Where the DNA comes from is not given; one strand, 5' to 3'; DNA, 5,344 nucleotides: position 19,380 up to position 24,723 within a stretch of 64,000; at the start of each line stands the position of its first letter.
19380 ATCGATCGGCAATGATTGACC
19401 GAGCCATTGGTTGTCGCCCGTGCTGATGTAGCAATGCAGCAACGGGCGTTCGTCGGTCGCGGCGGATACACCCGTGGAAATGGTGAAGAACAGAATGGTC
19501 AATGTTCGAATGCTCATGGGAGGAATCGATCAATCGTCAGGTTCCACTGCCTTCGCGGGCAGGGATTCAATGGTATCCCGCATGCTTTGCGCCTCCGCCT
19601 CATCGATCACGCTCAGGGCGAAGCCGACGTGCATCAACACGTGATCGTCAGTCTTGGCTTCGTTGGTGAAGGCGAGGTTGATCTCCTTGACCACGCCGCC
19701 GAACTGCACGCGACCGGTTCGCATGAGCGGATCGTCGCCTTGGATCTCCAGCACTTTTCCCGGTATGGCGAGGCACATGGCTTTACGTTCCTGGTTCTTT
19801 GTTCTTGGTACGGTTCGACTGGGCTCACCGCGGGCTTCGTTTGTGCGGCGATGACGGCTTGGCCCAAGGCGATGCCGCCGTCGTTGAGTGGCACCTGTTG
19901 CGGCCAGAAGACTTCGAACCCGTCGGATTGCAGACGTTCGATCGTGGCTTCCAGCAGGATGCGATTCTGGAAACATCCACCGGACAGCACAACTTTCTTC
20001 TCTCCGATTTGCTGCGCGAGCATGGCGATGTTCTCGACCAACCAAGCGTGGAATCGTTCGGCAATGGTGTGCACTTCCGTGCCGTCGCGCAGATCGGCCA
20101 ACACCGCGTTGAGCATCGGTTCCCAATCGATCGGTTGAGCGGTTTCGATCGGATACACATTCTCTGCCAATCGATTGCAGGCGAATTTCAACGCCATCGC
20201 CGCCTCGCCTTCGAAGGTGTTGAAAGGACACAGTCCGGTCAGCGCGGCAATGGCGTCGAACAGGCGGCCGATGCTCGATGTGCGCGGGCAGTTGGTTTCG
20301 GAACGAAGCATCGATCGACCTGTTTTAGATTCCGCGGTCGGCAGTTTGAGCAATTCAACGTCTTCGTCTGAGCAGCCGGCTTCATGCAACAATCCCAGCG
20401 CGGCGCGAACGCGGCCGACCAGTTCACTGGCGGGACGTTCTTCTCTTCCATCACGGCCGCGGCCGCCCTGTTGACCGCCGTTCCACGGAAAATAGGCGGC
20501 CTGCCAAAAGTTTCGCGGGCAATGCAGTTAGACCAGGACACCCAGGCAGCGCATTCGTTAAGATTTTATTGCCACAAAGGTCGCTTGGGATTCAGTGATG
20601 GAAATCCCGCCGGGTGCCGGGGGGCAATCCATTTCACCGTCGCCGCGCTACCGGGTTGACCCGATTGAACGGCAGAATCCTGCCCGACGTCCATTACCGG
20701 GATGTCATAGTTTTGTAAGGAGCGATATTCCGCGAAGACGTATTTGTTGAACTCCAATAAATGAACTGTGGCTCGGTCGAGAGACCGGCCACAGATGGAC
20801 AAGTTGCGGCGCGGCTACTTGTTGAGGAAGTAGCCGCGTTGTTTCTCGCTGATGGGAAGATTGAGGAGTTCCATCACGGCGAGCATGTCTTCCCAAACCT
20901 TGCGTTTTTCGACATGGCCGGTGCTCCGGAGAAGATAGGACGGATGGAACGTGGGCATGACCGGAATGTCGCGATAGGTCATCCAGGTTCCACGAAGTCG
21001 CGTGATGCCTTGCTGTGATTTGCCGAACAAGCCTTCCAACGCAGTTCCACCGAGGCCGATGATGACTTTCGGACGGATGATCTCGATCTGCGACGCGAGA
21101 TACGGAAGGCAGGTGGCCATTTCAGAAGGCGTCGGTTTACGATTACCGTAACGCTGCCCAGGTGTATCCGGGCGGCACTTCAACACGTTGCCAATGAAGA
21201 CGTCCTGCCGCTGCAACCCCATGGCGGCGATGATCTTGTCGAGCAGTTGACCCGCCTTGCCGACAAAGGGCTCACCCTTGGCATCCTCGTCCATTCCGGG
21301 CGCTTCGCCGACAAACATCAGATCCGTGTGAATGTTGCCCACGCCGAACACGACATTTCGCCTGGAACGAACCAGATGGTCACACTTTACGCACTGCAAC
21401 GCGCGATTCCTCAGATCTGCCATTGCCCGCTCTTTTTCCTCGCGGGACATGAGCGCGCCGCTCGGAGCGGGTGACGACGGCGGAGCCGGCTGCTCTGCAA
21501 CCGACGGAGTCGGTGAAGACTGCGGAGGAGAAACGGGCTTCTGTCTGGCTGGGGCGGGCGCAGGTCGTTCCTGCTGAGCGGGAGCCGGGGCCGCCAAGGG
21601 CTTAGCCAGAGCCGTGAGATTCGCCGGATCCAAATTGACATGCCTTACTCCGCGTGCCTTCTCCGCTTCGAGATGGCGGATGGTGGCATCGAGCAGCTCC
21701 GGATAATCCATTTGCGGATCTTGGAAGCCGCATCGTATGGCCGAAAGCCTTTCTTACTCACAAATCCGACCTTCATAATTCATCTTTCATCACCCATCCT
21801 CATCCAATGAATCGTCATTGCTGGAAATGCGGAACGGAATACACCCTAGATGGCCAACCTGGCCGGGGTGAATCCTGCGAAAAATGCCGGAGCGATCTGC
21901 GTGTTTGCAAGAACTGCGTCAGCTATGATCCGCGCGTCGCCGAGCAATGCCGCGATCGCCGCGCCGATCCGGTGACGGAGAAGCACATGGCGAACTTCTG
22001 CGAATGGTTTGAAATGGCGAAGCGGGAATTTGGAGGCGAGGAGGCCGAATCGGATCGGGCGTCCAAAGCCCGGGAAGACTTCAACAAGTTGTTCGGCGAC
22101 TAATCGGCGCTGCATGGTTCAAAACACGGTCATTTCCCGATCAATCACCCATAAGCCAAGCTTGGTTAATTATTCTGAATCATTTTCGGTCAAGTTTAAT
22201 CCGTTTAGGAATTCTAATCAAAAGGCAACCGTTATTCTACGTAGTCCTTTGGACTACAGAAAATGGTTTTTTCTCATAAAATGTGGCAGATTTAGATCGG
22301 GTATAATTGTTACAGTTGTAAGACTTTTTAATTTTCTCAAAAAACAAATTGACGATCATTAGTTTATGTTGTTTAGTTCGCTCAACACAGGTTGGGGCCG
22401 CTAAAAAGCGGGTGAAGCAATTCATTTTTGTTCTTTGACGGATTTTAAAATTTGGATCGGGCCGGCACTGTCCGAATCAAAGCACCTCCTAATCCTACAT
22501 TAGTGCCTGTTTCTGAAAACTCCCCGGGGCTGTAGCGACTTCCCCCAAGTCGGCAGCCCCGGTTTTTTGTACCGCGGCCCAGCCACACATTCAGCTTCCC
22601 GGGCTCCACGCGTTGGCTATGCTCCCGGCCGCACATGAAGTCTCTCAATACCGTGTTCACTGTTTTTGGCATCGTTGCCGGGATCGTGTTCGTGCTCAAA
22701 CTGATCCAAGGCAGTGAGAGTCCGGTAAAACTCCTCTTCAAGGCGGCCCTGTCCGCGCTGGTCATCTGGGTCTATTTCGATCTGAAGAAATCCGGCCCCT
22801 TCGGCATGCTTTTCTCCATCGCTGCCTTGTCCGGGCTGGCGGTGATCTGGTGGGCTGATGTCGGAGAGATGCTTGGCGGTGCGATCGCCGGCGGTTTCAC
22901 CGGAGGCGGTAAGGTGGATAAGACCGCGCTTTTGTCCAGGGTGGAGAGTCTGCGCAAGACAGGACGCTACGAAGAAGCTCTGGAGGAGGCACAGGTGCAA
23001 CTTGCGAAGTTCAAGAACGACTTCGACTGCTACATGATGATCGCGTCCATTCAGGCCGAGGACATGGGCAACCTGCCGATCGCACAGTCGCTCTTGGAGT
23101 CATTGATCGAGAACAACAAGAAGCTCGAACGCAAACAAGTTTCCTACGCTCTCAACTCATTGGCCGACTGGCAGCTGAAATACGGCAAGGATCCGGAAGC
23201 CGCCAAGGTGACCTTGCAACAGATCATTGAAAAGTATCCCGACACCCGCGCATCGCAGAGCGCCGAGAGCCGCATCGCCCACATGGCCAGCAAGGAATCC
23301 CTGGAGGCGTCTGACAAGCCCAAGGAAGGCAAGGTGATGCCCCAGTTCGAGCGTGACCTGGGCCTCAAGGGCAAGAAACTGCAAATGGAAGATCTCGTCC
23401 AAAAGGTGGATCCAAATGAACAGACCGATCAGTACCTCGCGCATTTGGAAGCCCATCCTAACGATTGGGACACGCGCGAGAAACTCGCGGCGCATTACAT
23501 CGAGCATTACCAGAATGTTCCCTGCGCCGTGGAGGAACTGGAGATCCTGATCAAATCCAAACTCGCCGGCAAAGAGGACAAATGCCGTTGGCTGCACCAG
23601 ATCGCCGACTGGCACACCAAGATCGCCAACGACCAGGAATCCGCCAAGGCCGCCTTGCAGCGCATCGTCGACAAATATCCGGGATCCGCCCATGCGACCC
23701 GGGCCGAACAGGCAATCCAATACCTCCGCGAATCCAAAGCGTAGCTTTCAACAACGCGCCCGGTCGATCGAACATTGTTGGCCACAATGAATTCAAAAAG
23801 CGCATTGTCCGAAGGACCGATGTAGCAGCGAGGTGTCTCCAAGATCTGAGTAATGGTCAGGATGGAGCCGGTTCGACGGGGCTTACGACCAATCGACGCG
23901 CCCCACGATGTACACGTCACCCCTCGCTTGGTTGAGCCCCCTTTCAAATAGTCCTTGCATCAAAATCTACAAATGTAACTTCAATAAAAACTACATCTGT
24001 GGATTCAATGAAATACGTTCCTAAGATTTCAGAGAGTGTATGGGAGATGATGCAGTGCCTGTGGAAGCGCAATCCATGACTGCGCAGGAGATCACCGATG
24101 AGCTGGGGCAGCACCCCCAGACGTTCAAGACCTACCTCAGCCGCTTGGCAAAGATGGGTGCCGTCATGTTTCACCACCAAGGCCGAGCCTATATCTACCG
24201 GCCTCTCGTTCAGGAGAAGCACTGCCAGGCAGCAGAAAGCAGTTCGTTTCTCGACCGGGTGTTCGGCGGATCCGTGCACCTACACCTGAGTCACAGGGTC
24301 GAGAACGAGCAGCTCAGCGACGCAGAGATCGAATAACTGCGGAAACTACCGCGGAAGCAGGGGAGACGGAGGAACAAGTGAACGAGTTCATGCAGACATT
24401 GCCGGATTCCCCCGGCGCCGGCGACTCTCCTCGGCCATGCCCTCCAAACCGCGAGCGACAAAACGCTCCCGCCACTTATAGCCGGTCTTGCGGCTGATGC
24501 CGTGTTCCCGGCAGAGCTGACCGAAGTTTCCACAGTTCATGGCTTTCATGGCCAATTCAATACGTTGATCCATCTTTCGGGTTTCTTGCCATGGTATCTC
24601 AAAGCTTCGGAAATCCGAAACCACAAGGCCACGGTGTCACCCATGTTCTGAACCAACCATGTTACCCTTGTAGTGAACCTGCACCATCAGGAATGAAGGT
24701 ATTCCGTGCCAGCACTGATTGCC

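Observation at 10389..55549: Unusually high density of disrupted genes (about 8 one-nucleotide frameshifts and 5 in-frame TAA/TAG) while all core genes are intact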

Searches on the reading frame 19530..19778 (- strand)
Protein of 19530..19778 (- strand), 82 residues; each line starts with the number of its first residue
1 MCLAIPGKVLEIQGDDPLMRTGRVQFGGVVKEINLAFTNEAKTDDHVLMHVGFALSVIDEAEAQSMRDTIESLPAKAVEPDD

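Call 29: search_protein_families(library=pfam, max_evalue=0.01, proteins=[window:19530-19778:-])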
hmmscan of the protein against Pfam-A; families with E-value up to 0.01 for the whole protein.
window:19530-19778:- (82 aa): 1 family
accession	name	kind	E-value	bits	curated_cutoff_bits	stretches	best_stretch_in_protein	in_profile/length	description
PF01455.23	HupF_HypC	-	6.2e-23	81.2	28.5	1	1-68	1-63/65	HupF/HypC family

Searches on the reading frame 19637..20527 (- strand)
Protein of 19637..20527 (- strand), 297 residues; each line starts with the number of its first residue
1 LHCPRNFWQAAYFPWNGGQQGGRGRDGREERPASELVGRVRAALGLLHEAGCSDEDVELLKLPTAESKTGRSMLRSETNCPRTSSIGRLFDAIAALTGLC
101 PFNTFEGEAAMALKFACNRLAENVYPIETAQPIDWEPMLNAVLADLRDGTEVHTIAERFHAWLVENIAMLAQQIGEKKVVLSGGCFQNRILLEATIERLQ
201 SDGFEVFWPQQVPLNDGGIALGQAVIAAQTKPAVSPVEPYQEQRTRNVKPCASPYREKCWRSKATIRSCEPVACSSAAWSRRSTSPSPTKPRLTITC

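Call 29: search_protein_families(library=pfam, max_evalue=0.01, proteins=[window:19637-20527:-])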
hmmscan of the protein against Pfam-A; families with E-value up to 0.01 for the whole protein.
window:19637-20527:- (297 aa): 2 families
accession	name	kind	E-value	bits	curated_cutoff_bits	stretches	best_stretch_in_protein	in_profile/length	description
PF22521.2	HypF_C_2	-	6e-52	177.3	27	1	40-223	50-241/241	Carbamoyltransferase, Kae1-like Domain, second subdomain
PF01869.26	BcrAD_BadFG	-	0.0091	16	31.5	0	147-206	190-251/271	BadF/BadG/BcrA/BcrD ATPase family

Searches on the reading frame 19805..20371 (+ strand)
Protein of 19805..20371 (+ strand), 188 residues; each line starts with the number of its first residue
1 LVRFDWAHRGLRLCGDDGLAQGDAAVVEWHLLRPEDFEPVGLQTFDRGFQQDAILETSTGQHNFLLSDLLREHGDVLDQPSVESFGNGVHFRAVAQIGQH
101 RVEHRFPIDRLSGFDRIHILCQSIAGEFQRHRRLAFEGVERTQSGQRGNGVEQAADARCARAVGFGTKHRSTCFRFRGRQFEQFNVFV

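Call 48: search_protein_families(library=pfam, max_evalue=0.01, proteins=[window:19805-20371:+])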
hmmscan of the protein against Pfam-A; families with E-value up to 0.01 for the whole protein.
window:19805-20371:+ (188 aa): 0 families

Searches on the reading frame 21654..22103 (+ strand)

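Call 48: search_protein_families(library=pfam, max_evalue=0.01, proteins=[window:21654-22103:+])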
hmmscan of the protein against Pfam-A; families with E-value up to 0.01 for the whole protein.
window:21654-22103:+ (149 aa): 1 family
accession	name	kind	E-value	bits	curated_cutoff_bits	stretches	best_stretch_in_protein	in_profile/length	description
PF01155.25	HypA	-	0.0059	17.1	28.9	0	34-81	51-95/112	Hydrogenase/urease nickel incorporation, metallochaperone, hypA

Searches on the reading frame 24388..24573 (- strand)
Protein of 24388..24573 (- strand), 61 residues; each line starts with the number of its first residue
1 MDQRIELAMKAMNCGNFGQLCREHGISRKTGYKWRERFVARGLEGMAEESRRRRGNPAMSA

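Call 46: find_encoding_contigs(protein=window:24388-24573:-, flank=3000, max_places=10)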
Protein window:24388-24573:- (61 aa): 2 contigs read that carry it; 1 place shown.
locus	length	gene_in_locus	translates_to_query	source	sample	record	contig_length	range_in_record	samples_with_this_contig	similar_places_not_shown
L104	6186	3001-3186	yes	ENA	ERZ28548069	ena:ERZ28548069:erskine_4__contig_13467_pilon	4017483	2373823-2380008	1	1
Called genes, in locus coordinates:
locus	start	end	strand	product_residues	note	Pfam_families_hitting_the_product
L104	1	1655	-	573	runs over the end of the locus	PF01590:GAF, PF13185:GAF_2, PF13492:GAF_3, PF01590:GAF, PF13185:GAF_2, PF13492:GAF_3, PF00512:HisKA, PF02518:HATPase_c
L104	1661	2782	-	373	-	PF03739:LptF_LptG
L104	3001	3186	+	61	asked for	PF13011:LZ_Tnp_IS481 (weak), PF13518:HTH_28, PF13551:HTH_29, PF13384:HTH_23 (weak)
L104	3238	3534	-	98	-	PF03965:Penicillinase_R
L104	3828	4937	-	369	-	PF13174:TPR_6 (faint), PF13428:TPR_14 (faint), PF13525:YfiO (faint)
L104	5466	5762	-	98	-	-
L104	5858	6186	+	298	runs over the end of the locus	PF03167:UDG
